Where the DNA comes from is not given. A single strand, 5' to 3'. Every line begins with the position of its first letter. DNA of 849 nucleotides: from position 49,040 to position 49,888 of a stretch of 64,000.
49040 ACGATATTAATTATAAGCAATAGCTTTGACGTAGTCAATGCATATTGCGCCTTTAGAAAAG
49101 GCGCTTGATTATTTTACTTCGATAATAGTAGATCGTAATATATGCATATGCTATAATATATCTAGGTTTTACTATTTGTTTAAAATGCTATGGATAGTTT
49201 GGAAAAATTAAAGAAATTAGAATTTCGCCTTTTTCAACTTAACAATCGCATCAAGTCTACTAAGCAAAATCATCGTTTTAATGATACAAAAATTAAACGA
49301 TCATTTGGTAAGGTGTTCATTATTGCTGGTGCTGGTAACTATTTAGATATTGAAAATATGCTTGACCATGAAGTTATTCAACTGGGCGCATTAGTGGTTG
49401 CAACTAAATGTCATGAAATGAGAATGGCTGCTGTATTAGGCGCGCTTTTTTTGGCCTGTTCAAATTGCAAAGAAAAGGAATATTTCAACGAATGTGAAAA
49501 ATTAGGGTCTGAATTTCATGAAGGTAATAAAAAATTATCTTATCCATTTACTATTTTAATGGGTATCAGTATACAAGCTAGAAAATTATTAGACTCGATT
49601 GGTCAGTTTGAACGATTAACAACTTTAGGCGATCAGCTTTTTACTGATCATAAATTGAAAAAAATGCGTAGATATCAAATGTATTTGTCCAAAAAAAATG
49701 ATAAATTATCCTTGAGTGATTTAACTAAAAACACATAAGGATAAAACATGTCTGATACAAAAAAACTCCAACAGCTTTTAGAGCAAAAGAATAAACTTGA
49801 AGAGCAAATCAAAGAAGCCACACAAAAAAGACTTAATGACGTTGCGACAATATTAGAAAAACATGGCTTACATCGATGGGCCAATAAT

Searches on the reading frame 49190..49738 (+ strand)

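Call 64: search_protein_families(library=pfam, proteins=[window:49190-49738:+], max_evalue=0.001)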
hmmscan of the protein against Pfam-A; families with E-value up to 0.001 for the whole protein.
window:49190-49738:+ (182 aa): 1 family
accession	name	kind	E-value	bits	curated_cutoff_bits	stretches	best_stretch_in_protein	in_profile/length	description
PF06412.16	TraD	-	3.8e-05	23.9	22.3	1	59-97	8-46/62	Conjugal transfer protein TraD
